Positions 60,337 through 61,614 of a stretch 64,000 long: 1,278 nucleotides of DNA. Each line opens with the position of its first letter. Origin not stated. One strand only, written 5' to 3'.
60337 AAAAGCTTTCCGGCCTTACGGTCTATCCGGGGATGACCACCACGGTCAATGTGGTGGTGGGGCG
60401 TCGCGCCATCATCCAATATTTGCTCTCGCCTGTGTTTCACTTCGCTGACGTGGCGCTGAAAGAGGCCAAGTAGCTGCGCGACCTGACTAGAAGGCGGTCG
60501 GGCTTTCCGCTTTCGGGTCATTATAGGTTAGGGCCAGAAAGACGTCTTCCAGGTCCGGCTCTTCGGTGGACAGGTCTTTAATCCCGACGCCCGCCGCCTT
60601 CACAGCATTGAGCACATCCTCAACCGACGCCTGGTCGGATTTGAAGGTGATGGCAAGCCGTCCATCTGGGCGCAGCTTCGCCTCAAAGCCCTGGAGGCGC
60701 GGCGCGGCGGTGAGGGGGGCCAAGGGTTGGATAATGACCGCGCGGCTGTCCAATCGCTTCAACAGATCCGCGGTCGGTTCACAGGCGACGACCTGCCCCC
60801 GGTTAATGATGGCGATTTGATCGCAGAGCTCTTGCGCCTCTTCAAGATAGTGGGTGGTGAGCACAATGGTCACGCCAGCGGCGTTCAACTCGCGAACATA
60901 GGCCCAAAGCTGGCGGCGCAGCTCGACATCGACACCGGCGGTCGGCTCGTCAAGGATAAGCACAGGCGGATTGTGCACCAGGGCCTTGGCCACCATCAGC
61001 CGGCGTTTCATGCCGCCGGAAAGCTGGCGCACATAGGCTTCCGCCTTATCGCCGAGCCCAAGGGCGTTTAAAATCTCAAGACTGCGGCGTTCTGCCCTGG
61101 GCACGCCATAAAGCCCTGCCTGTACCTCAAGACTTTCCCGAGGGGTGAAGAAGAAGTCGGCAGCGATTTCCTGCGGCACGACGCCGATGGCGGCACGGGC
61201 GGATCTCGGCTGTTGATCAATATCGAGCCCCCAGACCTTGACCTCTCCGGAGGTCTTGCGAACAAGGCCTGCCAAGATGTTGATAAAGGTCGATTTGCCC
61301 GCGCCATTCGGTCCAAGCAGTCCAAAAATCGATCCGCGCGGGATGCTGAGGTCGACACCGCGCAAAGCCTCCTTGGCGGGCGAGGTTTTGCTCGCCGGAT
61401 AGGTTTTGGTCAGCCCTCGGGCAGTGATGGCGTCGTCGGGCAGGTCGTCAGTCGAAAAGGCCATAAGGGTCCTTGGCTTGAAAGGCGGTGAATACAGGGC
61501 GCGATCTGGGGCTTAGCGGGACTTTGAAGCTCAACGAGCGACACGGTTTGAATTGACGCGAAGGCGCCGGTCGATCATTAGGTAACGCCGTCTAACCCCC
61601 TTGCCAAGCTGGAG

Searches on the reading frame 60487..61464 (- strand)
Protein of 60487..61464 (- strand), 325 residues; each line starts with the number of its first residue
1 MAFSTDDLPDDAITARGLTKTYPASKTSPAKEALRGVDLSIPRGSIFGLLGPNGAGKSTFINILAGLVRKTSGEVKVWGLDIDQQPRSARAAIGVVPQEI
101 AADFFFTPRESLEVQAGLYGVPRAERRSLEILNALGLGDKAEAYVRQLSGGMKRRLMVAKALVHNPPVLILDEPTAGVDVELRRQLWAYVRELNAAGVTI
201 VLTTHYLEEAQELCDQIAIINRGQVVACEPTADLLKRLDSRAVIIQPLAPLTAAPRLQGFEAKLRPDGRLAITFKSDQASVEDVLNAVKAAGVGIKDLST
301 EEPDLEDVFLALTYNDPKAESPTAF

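Call 63: find_encoding_contigs(protein=window:60487-61464:-, flank=10000, max_places=1)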
Protein window:60487-61464:- (325 aa): 11 contigs read that carry it; 1 place shown.
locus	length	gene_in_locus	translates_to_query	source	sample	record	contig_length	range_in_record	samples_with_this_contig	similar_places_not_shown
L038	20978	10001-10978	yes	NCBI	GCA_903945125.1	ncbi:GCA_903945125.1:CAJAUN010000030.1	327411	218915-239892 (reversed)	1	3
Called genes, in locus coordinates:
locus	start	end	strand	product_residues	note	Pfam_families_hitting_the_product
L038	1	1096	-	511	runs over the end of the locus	PF00512:HisKA (weak), PF02518:HATPase_c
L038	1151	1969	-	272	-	PF09335:VTT_dom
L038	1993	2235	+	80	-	PF00468:Ribosomal_L34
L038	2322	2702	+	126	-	PF00825:Ribonuclease_P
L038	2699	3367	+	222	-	PF03193:RsgA_GTPase (weak), PF01926:MMR_HSR1, PF02421:FeoB_N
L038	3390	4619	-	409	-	PF07690:MFS_1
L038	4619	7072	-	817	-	PF07715:Plug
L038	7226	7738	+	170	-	-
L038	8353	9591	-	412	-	PF00764:Arginosuc_synth, PF20979:Arginosuc_syn_C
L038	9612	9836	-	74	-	PF10276:zf-CHCC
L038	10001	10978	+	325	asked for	PF00005:ABC_tran, PF13304:AAA_21 (weak)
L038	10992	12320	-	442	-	PF25919:BSH_CusB (faint), PF00364:Biotin_lipoyl (faint), PF25984:BSH_YknX (faint), PF25994:HH_AprE, PF26002:Beta-barrel_AprE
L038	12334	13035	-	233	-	-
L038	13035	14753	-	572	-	PF02321:OEP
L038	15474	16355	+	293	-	PF16747:Adhesin_E (weak), PF05036:SPOR (weak)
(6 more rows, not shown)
